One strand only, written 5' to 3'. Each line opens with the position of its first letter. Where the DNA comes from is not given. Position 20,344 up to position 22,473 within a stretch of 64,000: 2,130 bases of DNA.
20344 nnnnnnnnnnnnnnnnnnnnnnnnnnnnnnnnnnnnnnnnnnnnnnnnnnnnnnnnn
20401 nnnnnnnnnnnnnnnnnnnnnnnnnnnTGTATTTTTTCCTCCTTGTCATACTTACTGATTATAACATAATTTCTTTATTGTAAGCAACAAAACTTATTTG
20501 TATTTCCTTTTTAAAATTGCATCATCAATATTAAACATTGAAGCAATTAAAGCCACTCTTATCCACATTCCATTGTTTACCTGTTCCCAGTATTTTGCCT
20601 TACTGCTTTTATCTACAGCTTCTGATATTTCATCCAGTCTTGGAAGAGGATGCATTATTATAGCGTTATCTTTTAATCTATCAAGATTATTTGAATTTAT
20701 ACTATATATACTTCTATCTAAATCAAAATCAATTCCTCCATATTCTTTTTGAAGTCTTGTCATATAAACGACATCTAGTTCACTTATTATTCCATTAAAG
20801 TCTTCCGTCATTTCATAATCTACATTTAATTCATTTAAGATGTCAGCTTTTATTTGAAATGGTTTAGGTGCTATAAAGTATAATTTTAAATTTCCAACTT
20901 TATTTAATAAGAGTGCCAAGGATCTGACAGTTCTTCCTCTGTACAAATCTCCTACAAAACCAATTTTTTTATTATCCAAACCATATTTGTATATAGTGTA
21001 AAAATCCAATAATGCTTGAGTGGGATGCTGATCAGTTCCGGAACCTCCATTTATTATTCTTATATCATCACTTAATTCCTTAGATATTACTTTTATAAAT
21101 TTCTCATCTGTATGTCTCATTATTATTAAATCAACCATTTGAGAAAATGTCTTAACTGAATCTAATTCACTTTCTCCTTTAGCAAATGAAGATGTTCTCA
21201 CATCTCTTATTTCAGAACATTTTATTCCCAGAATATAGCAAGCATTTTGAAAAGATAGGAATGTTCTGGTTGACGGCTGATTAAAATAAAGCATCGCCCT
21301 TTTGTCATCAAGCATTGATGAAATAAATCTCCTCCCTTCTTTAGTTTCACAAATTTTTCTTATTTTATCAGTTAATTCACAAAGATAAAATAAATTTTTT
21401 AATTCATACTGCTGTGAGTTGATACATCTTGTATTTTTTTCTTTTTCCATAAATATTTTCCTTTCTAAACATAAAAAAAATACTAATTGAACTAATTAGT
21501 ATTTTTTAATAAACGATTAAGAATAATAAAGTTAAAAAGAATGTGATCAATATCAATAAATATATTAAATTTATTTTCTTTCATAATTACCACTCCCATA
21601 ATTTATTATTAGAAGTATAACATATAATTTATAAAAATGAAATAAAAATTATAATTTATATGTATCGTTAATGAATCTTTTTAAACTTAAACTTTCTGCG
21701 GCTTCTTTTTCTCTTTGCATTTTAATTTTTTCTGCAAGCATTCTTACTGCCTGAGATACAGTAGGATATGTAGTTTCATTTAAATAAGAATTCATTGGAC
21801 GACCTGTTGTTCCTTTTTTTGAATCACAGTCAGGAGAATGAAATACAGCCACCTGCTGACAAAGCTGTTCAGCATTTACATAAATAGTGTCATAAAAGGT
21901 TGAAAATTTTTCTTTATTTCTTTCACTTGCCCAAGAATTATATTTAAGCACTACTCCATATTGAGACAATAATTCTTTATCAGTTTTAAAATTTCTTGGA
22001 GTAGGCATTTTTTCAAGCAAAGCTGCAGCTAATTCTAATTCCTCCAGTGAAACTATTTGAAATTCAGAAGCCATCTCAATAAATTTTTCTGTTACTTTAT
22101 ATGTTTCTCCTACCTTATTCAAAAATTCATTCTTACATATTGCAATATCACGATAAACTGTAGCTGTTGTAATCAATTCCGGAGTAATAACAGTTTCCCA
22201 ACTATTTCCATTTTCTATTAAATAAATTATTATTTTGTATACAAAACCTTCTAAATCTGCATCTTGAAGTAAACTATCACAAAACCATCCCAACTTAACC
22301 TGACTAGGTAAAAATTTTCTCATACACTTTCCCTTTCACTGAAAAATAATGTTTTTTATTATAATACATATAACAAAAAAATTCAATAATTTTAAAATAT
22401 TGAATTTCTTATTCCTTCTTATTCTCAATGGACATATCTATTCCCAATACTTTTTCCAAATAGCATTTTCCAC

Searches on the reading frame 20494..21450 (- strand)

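Call 58: search_protein_families(library=pfam, proteins=[window:20494-21450:-], max_evalue=0.001)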
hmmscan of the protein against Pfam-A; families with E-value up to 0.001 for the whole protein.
window:20494-21450:- (318 aa): 2 families
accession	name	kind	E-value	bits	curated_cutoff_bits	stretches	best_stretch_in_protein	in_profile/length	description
PF02729.26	OTCace_N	-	1.5e-29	103.4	29.9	1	11-154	5-147/148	Aspartate/ornithine carbamoyltransferase, carbamoyl-P binding domain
PF00185.30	OTCace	-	9.2e-26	91.2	29.4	1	160-304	2-156/157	Aspartate/ornithine carbamoyltransferase, Asp/Orn binding domain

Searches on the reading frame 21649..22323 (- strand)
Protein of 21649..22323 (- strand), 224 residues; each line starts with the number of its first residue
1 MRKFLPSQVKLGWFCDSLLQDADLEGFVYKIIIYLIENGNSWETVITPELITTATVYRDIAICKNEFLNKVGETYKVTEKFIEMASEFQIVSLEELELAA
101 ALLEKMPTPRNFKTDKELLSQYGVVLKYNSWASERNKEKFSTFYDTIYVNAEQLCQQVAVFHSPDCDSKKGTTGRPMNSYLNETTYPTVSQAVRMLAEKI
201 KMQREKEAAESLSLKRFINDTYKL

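Call 58: search_protein_families(library=pfam, proteins=[window:21649-22323:-], max_evalue=0.001)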
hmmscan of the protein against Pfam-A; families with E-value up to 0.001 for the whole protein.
window:21649-22323:- (224 aa): 1 family
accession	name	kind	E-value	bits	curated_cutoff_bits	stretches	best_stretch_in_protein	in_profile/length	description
PF11517.13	Nab2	-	0.00066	20.4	25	0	100-152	12-64/101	Nuclear abundant poly(A) RNA-bind protein 2 (Nab2)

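Call 89: search_protein_families(library=ncbifam, proteins=[window:21649-22323:-], max_evalue=0.001)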
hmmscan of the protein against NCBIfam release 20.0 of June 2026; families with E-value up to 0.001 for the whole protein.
window:21649-22323:- (224 aa): 0 families
